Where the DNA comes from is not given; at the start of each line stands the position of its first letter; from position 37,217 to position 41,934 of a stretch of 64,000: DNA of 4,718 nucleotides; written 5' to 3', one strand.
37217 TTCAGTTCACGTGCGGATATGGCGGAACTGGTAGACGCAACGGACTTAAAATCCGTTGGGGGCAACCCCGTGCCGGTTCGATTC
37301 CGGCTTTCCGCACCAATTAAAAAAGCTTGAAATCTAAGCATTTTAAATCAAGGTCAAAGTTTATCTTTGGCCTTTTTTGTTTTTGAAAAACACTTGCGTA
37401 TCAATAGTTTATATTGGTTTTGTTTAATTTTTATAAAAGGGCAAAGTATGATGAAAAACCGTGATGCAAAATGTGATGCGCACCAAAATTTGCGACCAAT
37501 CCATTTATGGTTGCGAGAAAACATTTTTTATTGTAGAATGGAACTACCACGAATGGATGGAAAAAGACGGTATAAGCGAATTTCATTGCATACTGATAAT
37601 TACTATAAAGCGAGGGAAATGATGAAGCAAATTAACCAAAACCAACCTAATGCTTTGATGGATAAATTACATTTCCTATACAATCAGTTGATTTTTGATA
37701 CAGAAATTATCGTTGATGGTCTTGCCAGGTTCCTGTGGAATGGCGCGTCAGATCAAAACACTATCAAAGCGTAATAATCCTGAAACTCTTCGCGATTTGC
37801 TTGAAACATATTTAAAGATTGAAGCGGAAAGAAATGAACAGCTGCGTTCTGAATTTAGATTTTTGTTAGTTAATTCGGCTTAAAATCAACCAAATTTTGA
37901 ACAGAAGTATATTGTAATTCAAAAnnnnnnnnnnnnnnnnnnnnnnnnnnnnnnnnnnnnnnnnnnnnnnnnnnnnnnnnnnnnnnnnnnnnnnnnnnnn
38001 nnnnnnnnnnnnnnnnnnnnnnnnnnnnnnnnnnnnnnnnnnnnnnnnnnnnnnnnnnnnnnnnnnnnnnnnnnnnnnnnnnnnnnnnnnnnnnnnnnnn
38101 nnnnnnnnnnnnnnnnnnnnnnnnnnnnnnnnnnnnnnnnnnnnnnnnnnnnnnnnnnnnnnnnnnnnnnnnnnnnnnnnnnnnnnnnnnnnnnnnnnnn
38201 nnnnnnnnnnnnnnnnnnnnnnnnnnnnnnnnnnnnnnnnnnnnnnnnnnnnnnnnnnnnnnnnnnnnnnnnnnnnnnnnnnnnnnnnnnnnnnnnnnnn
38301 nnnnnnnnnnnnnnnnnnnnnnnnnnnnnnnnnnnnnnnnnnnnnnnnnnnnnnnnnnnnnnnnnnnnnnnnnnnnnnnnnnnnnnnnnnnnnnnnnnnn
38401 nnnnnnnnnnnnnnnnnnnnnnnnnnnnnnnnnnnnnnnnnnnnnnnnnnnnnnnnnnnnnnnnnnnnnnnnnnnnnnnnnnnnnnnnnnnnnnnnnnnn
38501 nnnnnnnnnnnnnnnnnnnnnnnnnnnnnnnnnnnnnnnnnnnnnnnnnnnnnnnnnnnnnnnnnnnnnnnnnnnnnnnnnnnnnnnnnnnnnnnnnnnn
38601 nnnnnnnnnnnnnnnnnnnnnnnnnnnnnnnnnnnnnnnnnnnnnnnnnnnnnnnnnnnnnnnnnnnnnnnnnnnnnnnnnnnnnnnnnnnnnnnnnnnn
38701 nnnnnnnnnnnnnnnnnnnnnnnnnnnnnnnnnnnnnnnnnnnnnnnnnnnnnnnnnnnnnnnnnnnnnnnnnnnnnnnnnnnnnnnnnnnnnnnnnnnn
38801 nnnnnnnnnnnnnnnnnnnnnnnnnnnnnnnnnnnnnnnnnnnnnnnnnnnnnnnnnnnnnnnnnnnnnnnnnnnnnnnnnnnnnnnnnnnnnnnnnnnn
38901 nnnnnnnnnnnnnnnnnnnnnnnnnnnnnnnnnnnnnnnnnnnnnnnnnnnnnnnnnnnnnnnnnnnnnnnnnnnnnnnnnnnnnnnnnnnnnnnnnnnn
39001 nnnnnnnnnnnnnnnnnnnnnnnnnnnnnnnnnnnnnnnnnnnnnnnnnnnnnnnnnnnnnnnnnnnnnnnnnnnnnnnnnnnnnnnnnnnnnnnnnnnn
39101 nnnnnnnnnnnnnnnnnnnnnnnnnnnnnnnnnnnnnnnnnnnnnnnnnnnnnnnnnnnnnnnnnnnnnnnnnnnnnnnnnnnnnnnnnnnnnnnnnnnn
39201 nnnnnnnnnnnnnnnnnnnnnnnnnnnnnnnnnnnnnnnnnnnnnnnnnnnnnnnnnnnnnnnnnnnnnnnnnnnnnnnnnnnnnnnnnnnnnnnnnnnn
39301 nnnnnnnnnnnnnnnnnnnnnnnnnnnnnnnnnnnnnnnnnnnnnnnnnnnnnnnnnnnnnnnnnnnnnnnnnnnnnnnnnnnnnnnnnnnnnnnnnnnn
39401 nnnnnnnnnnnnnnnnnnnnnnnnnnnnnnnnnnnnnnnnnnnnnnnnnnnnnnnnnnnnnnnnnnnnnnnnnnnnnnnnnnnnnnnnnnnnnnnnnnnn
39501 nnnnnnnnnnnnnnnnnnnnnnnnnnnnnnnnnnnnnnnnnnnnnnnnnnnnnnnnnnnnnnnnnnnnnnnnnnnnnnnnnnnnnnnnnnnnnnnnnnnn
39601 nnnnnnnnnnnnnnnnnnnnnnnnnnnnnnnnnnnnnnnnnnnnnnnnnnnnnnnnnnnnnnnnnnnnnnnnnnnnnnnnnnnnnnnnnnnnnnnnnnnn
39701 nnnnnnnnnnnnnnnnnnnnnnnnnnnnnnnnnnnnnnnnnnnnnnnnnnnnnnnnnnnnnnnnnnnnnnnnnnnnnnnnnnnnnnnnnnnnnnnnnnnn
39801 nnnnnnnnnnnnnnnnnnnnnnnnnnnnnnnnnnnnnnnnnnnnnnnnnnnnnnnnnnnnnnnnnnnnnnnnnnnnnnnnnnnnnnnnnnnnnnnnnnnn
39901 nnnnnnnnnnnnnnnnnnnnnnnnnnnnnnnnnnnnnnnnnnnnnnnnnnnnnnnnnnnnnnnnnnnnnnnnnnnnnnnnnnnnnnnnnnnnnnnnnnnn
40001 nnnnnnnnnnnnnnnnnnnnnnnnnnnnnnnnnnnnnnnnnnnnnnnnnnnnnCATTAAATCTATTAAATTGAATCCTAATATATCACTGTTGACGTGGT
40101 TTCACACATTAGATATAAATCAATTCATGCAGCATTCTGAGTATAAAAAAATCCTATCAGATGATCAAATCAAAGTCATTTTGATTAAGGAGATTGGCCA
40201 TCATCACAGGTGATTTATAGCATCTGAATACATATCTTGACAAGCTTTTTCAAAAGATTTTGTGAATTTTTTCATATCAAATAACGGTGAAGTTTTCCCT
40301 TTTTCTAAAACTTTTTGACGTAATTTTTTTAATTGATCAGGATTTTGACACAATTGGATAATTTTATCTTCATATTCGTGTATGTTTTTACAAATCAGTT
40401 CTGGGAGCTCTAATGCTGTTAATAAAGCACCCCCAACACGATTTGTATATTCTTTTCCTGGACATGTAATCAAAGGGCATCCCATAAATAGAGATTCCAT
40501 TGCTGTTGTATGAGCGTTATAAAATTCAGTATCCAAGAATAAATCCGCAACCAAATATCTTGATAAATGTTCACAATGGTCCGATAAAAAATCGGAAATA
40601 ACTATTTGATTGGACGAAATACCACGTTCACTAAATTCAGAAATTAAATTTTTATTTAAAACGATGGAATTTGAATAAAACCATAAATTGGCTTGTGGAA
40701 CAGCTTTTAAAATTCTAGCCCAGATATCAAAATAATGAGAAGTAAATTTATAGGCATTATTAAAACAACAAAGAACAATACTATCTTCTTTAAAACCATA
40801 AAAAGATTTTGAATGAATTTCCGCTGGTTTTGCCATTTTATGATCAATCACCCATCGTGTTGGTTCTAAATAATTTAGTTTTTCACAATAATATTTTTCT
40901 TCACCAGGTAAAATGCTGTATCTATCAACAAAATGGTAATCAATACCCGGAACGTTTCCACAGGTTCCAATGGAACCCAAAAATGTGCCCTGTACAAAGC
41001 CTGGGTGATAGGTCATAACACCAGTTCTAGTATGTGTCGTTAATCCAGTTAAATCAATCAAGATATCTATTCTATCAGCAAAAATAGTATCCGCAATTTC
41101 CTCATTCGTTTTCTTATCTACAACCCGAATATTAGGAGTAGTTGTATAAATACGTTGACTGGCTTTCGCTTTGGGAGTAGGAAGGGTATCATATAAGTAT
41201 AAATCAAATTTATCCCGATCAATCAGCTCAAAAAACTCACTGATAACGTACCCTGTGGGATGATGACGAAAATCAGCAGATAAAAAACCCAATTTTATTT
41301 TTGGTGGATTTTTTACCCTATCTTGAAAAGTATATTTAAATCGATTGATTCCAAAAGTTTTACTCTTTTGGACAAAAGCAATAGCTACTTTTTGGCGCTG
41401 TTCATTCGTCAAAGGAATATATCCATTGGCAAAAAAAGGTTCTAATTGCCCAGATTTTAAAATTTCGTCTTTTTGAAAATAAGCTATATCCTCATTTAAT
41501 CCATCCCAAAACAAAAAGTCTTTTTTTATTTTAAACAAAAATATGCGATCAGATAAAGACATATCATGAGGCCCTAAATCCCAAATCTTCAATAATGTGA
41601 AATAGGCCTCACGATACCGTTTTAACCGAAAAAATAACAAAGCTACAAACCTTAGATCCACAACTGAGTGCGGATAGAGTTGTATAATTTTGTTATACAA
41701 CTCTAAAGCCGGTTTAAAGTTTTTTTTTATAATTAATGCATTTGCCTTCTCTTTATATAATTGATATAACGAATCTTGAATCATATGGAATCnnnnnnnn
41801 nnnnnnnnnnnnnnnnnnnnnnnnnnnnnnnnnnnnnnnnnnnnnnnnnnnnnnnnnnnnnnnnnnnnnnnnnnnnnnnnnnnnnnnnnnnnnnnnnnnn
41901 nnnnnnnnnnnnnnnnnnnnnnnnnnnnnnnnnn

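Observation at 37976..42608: Candidate pilin post-translational modification module: pilin paralog + GT41 (OGT-like) glycosyltransferase + EptA/PptA-like phosphoform transferase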

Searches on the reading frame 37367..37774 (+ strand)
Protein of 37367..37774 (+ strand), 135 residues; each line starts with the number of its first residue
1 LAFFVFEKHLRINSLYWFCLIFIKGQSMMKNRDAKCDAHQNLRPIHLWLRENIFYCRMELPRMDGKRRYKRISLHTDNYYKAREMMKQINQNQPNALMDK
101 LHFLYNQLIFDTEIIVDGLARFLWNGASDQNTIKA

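Call 4: search_protein_families(library=pfam, proteins=[window:37367-37774:+], max_evalue=0.01)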
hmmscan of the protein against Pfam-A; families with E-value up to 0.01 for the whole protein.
window:37367-37774:+ (135 aa): 1 family
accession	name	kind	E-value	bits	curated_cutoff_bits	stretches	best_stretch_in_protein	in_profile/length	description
PF20172.3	DUF6538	-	0.00031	20.8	27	1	46-91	1-49/60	Domain of unknown function (DUF6538)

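Call 6: search_protein_families(library=ncbifam, proteins=[window:37367-37774:+], max_evalue=1)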
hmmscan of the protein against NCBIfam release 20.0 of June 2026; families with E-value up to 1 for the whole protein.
window:37367-37774:+ (135 aa): 0 families

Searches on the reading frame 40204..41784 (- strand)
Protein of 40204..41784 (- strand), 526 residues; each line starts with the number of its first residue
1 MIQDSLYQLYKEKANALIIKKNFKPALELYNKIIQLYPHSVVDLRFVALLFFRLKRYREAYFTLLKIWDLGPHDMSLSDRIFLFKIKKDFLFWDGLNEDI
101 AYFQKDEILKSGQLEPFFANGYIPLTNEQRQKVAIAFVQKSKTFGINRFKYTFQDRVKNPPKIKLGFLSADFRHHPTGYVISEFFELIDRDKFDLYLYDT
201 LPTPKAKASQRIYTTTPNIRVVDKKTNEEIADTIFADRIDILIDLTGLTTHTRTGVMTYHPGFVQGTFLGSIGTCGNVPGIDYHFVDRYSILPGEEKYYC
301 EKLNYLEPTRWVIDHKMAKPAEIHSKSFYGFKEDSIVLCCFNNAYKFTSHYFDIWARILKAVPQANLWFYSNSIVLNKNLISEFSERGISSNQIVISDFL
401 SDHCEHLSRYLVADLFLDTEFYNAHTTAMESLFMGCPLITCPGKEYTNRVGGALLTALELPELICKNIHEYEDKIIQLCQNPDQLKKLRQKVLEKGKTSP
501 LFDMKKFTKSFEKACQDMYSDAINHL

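Call 4: search_protein_families(library=pfam, proteins=[window:40204-41784:-], max_evalue=0.01)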
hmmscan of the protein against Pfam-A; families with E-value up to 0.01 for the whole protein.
window:40204-41784:- (526 aa): 5 families
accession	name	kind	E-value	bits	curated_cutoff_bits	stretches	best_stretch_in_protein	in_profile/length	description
PF13844.12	Glyco_transf_41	-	6.7e-64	216.5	25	2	322-510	355-542/543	Glycosyl transferase family 41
PF00515.34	TPR_1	-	0.0002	21.5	27.8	1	8-39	2-33/34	Tetratricopeptide repeat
PF07719.23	TPR_2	-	0.001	19.5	27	0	9-39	3-33/34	Tetratricopeptide repeat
PF12895.13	ANAPC3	-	0.0016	19.1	27.2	1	8-66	25-81/82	Anaphase-promoting complex, cyclosome, subunit 3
PF13371.12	TPR_9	-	0.0021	18.5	35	1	18-74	6-62/73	Tetratricopeptide repeat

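Call 6: search_protein_families(library=ncbifam, proteins=[window:40204-41784:-], max_evalue=1)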
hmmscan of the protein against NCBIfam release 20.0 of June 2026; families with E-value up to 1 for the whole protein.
window:40204-41784:- (526 aa): 1 family
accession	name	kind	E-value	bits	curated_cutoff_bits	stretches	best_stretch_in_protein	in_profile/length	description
NF049992.1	NGTferase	equivalog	0.022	13.4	1000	1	427-503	518-595/614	UDP-glucose:protein N-beta-glucosyltransferase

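Call 16: find_homologous_proteins(query=window:40204-41784:-)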
Query window:40204-41784:- (526 aa): 150 proteins with E <= 0.001 among 8000 candidates; the best 120 are listed.
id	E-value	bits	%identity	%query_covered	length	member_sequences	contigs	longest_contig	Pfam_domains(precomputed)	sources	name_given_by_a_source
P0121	0.0e+0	1223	100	100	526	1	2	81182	PF13844.13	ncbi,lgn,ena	-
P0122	6.6e-181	621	54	99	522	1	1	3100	PF13844.13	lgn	-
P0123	1.6e-176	606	52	98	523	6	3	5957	PF13844.13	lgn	-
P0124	6.6e-176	604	53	99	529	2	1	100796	PF13414.13,PF00515.35,PF13428.13,PF13844.13,PF07719.24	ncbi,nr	ncbi:MAG: hypothetical protein IKS41_06080 [Alphaproteobacteria bacterium]|nr:hypothetical protein [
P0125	7.8e-176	604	52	99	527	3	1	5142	PF13844.13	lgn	-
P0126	2.3e-175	602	52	98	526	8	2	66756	PF13844.13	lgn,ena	-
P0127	3.5e-174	598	53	98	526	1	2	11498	PF13844.13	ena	-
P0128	4.9e-173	595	50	99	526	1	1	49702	PF13414.13,PF00515.35,PF13424.13,PF13428.13,PF13844.13,PF13181.13,PF07719.24,PF13174.13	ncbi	ncbi:MAG: tetratricopeptide repeat protein [Alphaproteobacteria bacterium]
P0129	8.2e-170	584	50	99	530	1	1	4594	PF13844.13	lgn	-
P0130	1.2e-166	573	48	99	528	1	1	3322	PF14559.13,PF13414.13,PF00515.35,PF13428.13,PF13844.13,PF07719.24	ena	-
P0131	1.1e-163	564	49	100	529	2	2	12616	PF13414.13,PF00515.35,PF13428.13,PF13844.13,PF07719.24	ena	-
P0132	1.0e-161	557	48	99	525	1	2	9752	PF13844.13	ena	-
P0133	2.5e-159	549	47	99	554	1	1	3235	PF14559.13,PF00515.35,PF13428.13,PF13844.13,PF07719.24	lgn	-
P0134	5.2e-152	525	46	99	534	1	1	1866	PF00515.35,PF13844.13,PF07719.24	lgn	-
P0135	7.8e-152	525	45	100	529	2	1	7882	PF00515.35,PF13844.13,PF13181.13,PF07719.24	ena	-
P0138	1.8e-148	513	46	97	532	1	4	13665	PF13844.13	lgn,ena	-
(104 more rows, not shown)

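Call 18: search_solved_structures(query=window:40204-41784:-, max_evalue=0.01)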
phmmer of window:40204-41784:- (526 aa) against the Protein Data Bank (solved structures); distinct sequences matched with E-value up to 0.01: 20.
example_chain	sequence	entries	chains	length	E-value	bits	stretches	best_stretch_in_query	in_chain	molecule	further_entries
5a01_A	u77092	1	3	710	2.1e-54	188.1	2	324-519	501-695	O-GLYCOSYLTRANSFERASE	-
5npr_A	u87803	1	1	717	3.6e-53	184.1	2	323-519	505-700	UDP-N-acetylglucosamine--peptide N-acetylglucosaminyltransferase 110 kDa subunit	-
5nps_A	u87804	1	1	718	3.6e-53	184.1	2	323-519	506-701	UDP-N-acetylglucosamine--peptide N-acetylglucosaminyltransferase 110 kDa subunit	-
8cm9_A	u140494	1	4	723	3.7e-53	184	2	323-519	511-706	UDP-N-acetylglucosamine--peptide N-acetylglucosaminyltransferase 110 kDa subunit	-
3pe3_A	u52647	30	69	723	3.7e-53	184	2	323-519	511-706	UDP-N-acetylglucosamine--peptide N-acetylglucosaminyltransferase 110 kDa subunit | UDP-N-ACETYLGLUCOSAMINE--PEPTIDE N-ACETYLGLUCOSAMINYL TRANSFERASE 110 KDA SUB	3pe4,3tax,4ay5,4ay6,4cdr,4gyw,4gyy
6tka_AAA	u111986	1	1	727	3.8e-53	184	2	323-519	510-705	UDP-N-acetylglucosamine--peptide N-acetylglucosaminyltransferase 110 kDa subunit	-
5lvv_A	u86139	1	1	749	4.3e-53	183.8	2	323-519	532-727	UDP-N-acetylglucosamine--peptide N-acetylglucosaminyltransferase 110 kDa subunit,UDP-N-ace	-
5lwv_A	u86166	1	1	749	4.3e-53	183.8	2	323-519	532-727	Host cell factor 1,UDP-N-acetylglucosamine--peptide N-acetylglucosaminyltransferase 110 kD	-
6ibo_A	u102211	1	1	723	7.1e-53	183.1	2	323-519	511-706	UDP-N-acetylglucosamine--peptide N-acetylglucosaminyltransferase 110 kDa subunit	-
6q4m_A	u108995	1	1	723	7.1e-53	183.1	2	323-519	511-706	UDP-N-acetylglucosamine--peptide N-acetylglucosaminyltransferase 110 kDa subunit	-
7yeh_B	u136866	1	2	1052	7.4e-53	183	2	323-519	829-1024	UDP-N-acetylglucosamine--peptide N-acetylglucosaminyltransferase 110 kDa subunit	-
7yea_A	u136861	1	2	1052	7.4e-53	183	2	323-519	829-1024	UDP-N-acetylglucosamine--peptide N-acetylglucosaminyltransferase 110 kDa subunit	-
7ntf_A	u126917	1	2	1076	8.1e-53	182.9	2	323-519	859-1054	Isoform 1 of UDP-N-acetylglucosamine--peptide N-acetylglucosaminyltransferase 110 kDa subu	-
5hgv_A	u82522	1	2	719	1.8e-52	181.8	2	323-519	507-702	UDP-N-acetylglucosamine--peptide N-acetylglucosaminyltransferase 110 kDa subunit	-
2vsn_A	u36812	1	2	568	6.9e-43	150.1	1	155-514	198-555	XCOGT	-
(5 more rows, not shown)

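Call 19: find_encoding_contigs(protein=P0124, flank=8000, max_places=2)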
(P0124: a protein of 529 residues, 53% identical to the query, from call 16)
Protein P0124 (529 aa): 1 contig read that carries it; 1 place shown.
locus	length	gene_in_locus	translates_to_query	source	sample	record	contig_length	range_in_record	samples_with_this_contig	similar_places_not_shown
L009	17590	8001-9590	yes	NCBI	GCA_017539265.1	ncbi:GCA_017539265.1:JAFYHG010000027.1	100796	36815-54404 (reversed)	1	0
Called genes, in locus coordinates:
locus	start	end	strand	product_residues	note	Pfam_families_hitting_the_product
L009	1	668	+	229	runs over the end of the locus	PF01746:tRNA_m1G_MT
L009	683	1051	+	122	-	PF01245:Ribosomal_L19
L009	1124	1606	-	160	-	-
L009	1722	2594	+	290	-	PF01476:LysM, PF23473:LysM3_LYK4_5 (faint), PF01476:LysM, PF01551:Peptidase_M23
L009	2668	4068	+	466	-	PF08238:Sel1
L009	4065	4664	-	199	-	PF00081:Sod_Fe_N, PF02777:Sod_Fe_C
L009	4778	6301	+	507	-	PF01266:DAO (faint), PF01593:Amino_oxidase, PF03486:HI0933_like (faint), PF07992:Pyr_redox_2 (faint), PF13450:NAD_binding_8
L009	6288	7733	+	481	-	-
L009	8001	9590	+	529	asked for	PF00515:TPR_1 (faint), PF07719:TPR_2 (faint), PF13414:TPR_11 (faint), PF13428:TPR_14 (faint), PF13844:Glyco_transf_41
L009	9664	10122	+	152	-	-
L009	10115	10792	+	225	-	PF00072:Response_reg, PF00486:Trans_reg_C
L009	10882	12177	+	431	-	PF00512:HisKA, PF02518:HATPase_c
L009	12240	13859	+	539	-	PF14264:Glucos_trans_II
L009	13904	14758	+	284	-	PF02457:DAC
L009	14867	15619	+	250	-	-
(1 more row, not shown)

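Call 20: find_encoding_contigs(protein=P0126, flank=8000, max_places=2)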
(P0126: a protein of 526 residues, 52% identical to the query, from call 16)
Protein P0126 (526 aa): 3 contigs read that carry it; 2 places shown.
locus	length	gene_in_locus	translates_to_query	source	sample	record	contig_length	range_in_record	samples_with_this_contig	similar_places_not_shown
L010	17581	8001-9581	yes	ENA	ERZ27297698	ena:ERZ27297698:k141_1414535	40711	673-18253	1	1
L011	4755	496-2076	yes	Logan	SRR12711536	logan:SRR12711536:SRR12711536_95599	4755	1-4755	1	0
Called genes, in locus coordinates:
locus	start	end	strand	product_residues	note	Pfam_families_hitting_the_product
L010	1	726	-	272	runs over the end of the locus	-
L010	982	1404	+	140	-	PF02417:Chromate_transp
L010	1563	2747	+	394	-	-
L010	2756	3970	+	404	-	PF00535:Glycos_transf_2, PF10111:Glyco_tranf_2_2, PF13641:Glyco_tranf_2_3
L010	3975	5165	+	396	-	PF00535:Glycos_transf_2, PF10111:Glyco_tranf_2_2, PF13641:Glyco_tranf_2_3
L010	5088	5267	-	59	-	-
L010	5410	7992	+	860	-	-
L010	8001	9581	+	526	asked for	PF13844:Glyco_transf_41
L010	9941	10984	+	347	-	PF11335:DUF3137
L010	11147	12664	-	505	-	PF00091:Tubulin, PF12327:FtsZ_C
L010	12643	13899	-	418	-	PF14450:FtsA, PF02491:SHS2_FTSA, PF06723:MreB_Mbl, PF14450:FtsA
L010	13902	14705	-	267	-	PF08478:POTRA_1, PF03799:FtsQ_DivIB_C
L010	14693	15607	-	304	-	PF01820:Dala_Dala_lig_N, PF07478:Dala_Dala_lig_C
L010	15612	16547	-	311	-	PF01565:FAD_binding_4, PF02873:MurB_C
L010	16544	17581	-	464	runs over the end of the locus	PF01225:Mur_ligase, PF08245:Mur_ligase_M, PF02875:Mur_ligase_C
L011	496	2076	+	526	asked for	PF13844:Glyco_transf_41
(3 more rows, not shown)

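Call 21: find_encoding_contigs(protein=P0128, flank=8000, max_places=2)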
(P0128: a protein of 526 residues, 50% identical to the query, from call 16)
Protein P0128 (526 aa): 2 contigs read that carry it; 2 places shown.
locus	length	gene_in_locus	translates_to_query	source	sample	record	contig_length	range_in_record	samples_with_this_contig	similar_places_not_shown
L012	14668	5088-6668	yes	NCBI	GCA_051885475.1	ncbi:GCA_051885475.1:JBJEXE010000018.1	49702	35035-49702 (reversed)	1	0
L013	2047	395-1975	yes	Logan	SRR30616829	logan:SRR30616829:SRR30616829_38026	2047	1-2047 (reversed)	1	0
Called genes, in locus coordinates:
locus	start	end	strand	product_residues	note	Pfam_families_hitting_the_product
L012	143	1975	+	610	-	PF02518:HATPase_c (weak), PF13589:HATPase_c_3, PF00183:HSP90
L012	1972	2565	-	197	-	PF00239:Resolvase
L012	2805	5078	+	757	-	-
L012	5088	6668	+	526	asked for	PF07719:TPR_2 (faint), PF13174:TPR_6 (faint), PF13181:TPR_8 (faint), PF13414:TPR_11 (weak), PF13424:TPR_12 (faint), PF13428:TPR_14 (faint), PF00515:TPR_1 (weak), PF13844:Glyco_transf_41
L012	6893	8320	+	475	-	-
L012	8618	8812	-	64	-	-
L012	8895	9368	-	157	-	PF00383:dCMP_cyt_deam_1, PF14437:MafB19-deam, PF14439:Bd3614-deam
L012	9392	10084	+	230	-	PF01479:S4, PF00849:PseudoU_synth_2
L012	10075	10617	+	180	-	PF03602:Cons_hypoth95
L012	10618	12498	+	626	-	PF00456:Transketolase_N, PF13292:DXP_synthase_N, PF00676:E1_dh (weak), PF02775:TPP_enzyme_C (weak), PF02779:Transket_pyr, PF02780:Transketolase_C (weak), PF22613:Transketolase_C_1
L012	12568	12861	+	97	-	-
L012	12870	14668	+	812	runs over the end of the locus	PF03135:CagE_TrbE_VirB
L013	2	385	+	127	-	?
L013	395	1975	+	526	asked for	PF07719:TPR_2 (faint), PF13174:TPR_6 (faint), PF13181:TPR_8 (faint), PF13414:TPR_11 (weak), PF13424:TPR_12 (faint), PF13428:TPR_14 (faint), PF00515:TPR_1 (weak), PF13844:Glyco_transf_41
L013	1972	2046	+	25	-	?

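Call 37: find_related_loci(query=A6, collection=genome_contigs, flank=8000)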
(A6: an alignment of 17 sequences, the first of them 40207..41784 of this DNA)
Query A6 (526 aa) in genome_contigs; peptide patterns used: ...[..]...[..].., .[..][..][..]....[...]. (x = any residue, [..] = any of these).
363 stretches matched a pattern; 301 encode a relative of the query (tblastn E <= 1e-3); the best 80 are kept; 80 distinct loci.
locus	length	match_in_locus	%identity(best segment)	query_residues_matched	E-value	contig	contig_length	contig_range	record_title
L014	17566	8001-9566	52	5-526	8e-180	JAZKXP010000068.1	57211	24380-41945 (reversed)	MAG: Alphaproteobacteria bacterium isolate T1900045117_TC20190111.MAGScoT_cleanbin_000024 SGB_4816_k141_2591014, whole g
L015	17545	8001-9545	53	12-526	2e-179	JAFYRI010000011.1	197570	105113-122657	MAG: Alphaproteobacteria bacterium isolate RGIG7351 Water_buffalos_Cecum-5__c130, whole genome shotgun sequence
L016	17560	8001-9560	53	7-526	2e-178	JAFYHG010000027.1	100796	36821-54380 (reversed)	MAG: Alphaproteobacteria bacterium isolate RGIG7089 Sheep_Rumen.Co__c3783919, whole genome shotgun sequence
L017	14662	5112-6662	50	7-525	2e-176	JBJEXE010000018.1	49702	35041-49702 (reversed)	MAG: Alphaproteobacteria bacterium isolate LOHA11_bin.025 NODE_159_length_49702_cov_6.594678, whole genome shotgun seque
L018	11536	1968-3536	45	1-526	2e-156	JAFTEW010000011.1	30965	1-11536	MAG: Alphaproteobacteria bacterium isolate RGIG3755 Roe_deer_Abomasum-1__c39714, whole genome shotgun sequence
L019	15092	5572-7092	44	13-521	4e-142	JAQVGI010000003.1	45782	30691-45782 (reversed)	MAG: Alphaproteobacteria bacterium isolate STE_179 NODE_1380_length_45782_cov_4.751769_Sandtown_E, whole genome shotgun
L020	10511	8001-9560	45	3-524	7e-156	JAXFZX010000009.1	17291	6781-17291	MAG: Pseudomonadota bacterium isolate CB4 bin31 ctg000062405, whole genome shotgun sequence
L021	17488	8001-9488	30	20-520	7e-78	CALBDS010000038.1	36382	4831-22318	MAG TPA_asm: uncultured Rhodospirillaceae bacterium isolate SRR3330203_bin.128_CONCOCT_v1.1_MAG genome assembly, contig:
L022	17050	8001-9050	37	161-514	1e-74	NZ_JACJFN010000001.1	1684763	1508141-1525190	Aquipseudomonas guryensis strain SR9 contig1, whole genome shotgun sequence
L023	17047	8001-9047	39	162-513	2e-74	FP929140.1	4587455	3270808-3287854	gamma proteobacterium HdN1 complete genome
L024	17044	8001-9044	37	162-512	7e-74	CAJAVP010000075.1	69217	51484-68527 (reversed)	MAG: uncultured Methylococcaceae bacterium isolate Loc080925-6m_bin-0234 genome assembly, contig: bin-0234:075/133, whol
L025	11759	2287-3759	32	21-519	6e-74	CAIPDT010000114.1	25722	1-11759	MAG: uncultured Methylococcaceae bacterium isolate MJ110712A_bin-036 genome assembly, contig: bin-036:114/179, whole gen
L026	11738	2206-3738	30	2-519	5e-74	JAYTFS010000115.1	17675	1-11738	MAG: Pseudolabrys sp. isolate GFS_2208 GFS_2208_114, whole genome shotgun sequence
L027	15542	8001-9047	37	162-513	2e-73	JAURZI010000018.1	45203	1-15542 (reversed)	MAG: Methylovulum sp. isolate E6_concoct.bin.140_sub E6_k141_498800, whole genome shotgun sequence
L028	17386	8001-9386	33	50-519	1e-73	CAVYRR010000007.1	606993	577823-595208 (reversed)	MAG: uncultured Alphaproteobacteria bacterium isolate MFD05942.bin.2.216 genome assembly, contig: contig_28122, whole ge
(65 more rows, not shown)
